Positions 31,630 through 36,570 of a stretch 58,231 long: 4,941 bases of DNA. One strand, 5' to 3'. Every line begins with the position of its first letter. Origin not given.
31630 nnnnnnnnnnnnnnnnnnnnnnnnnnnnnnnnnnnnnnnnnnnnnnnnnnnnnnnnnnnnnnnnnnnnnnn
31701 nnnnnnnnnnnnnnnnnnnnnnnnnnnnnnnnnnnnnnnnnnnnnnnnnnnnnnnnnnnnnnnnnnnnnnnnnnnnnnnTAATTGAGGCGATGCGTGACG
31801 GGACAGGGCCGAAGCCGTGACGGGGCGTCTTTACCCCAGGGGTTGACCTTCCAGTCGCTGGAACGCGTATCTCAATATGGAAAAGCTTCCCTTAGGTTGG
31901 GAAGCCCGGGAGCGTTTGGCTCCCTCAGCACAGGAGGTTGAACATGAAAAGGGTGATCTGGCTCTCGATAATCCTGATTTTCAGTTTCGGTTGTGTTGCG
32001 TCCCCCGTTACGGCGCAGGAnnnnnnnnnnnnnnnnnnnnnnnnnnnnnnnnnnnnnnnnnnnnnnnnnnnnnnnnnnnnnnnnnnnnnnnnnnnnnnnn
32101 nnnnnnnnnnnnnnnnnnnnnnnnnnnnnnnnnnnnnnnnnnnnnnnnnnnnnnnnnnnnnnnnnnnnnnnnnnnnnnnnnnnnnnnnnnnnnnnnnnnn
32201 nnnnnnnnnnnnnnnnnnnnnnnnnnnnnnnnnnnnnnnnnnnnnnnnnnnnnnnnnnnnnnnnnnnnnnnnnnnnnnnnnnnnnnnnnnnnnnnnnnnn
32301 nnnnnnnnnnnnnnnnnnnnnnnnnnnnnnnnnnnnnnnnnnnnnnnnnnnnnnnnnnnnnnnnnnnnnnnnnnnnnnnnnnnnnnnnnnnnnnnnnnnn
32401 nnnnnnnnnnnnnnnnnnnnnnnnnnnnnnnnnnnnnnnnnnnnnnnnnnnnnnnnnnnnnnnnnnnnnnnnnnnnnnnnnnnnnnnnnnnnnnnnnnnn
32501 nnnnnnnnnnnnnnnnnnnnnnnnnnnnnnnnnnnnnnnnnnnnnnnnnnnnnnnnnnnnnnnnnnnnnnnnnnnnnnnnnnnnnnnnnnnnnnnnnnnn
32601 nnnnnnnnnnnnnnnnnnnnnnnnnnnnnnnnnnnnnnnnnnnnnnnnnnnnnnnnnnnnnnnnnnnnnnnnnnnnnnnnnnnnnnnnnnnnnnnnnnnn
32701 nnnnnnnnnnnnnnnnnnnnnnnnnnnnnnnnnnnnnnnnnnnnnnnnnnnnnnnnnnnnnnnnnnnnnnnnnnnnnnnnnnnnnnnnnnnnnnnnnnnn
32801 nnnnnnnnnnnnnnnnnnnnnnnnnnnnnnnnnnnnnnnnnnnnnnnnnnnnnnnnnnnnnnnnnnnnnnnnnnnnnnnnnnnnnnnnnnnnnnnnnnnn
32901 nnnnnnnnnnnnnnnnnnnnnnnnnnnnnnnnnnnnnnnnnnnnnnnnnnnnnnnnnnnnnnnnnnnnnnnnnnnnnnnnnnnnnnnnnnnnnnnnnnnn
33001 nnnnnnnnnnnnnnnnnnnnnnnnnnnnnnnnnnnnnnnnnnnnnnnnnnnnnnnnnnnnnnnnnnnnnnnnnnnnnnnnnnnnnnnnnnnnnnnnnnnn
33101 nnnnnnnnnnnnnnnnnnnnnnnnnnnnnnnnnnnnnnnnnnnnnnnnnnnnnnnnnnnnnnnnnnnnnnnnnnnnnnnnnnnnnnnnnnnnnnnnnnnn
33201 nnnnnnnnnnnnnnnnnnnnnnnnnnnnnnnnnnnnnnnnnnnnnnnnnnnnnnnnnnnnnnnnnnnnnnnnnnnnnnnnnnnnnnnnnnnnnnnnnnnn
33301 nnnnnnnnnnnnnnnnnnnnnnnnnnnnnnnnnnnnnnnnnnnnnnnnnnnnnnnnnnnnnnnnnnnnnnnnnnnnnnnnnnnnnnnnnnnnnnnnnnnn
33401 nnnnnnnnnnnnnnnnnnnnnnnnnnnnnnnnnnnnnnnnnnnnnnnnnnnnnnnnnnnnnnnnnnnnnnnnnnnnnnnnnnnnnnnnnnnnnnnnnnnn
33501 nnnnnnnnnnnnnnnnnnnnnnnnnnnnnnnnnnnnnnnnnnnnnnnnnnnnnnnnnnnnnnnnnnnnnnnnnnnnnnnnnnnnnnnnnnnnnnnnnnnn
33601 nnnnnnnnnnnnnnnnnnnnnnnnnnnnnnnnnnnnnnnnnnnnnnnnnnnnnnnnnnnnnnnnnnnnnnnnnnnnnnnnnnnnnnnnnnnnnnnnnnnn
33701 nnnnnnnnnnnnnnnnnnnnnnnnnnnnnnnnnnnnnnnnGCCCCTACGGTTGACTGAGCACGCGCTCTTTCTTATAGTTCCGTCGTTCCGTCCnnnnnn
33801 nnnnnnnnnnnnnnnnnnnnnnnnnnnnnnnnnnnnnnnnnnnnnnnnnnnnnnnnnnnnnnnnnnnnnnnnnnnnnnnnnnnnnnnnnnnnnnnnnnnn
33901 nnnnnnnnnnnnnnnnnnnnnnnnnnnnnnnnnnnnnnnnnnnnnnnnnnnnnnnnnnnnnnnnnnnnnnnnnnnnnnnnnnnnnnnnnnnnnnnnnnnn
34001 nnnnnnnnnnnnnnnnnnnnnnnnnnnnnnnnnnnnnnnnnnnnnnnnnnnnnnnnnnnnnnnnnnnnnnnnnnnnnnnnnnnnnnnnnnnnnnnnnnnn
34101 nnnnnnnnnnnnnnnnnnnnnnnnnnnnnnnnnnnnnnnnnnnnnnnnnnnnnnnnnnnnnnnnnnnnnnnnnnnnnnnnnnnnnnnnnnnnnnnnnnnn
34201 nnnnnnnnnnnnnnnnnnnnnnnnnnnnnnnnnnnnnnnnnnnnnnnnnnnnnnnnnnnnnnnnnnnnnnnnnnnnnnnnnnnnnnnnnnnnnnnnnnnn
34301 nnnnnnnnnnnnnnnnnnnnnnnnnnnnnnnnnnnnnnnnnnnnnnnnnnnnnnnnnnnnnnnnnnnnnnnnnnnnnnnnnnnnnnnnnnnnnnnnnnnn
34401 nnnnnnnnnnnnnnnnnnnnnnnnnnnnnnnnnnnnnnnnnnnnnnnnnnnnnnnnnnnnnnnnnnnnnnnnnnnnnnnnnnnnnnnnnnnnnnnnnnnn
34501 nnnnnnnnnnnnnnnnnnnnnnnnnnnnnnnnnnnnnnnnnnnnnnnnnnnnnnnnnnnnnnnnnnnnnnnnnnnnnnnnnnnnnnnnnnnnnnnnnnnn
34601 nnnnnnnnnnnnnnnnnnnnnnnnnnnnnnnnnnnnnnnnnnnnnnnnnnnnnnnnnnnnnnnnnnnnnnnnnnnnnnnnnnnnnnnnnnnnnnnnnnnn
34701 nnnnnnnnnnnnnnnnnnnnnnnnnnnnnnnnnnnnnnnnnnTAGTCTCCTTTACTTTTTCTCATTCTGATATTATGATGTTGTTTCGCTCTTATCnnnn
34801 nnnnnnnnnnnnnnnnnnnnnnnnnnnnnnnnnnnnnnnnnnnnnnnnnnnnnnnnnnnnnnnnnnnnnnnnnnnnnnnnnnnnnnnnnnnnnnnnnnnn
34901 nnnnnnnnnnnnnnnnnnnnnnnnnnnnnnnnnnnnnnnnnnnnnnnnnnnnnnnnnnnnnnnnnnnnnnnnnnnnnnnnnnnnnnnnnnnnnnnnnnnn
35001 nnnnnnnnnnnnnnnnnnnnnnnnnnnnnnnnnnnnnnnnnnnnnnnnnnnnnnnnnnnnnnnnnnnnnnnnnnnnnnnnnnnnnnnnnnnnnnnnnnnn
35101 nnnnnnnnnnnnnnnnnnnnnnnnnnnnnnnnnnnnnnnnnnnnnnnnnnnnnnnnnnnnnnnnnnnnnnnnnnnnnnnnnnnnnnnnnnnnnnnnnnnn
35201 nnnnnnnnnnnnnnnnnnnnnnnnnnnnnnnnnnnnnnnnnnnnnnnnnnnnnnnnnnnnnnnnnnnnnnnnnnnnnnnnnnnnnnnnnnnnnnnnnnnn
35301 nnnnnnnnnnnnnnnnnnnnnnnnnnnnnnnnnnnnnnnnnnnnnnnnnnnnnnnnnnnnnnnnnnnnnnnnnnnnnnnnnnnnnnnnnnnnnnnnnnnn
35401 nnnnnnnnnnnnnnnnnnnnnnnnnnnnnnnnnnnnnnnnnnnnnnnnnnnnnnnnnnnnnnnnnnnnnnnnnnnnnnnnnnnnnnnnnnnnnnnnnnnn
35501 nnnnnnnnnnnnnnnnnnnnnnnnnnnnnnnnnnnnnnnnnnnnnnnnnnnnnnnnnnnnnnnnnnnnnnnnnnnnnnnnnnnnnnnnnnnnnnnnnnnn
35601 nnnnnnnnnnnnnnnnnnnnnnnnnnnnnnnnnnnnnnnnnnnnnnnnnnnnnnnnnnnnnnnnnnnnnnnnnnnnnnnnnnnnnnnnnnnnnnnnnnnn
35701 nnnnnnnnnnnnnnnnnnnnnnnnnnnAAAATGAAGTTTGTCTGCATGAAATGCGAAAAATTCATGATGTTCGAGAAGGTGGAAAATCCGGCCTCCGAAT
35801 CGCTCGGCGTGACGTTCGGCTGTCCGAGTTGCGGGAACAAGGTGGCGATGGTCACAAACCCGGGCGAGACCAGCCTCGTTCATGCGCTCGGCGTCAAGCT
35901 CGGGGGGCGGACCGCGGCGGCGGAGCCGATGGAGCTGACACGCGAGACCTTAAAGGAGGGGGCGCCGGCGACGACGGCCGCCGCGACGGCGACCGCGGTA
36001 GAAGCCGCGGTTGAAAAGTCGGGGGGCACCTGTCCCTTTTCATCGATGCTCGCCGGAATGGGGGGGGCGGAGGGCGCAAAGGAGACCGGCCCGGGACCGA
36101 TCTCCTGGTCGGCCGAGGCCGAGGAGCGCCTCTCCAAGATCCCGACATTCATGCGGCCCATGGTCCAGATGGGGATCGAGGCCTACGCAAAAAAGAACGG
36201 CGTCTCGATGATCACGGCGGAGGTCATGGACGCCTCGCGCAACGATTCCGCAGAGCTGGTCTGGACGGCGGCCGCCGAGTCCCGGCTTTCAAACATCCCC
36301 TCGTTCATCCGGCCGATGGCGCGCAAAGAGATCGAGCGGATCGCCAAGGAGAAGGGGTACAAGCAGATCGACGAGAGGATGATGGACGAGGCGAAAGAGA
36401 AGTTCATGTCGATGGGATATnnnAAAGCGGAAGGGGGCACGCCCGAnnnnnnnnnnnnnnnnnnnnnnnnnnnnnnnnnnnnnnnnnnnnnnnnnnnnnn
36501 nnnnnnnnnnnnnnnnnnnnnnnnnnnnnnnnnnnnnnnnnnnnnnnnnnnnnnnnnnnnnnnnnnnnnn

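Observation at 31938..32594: Secreted His-rich protein made of three near-identical 64-aa repeats, family not recognised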

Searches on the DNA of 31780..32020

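Call 79: search_rna_families(source=window, start=31780, end=32020, threshold=evalue, max_evalue=1)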
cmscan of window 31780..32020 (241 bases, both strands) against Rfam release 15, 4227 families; matches with E-value up to 1: 2.
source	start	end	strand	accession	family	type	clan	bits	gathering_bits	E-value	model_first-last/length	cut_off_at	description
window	31871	31933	+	RF01985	ZEB2_AS1_2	Gene; lncRNA;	-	16.6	70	0.088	1-61/61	no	ZEB2 antisense RNA 1 conserved region 2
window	31780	31812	+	RF03737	mir-8315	Gene; miRNA;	-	16.3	80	0.78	26-60/60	5'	mir-8315 microRNA precursor family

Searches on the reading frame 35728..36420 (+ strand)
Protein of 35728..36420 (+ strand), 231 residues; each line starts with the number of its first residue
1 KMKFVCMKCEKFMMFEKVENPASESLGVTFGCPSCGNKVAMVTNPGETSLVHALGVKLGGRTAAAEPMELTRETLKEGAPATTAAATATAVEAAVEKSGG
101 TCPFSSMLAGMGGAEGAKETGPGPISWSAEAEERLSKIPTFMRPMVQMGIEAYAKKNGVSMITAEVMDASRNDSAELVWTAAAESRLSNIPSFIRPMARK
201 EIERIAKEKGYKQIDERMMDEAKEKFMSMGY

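Call 3: search_protein_families(library=pfam, proteins=[window:35728-36420:+], max_evalue=0.01)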
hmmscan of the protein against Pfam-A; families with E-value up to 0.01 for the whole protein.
window:35728-36420:+ (231 aa): 1 family
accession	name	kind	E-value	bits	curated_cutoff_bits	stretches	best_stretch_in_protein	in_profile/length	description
PF08369.16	PCP_red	-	1.8e-32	111.5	32.5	2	179-223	1-45/45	Proto-chlorophyllide reductase 57 kD subunit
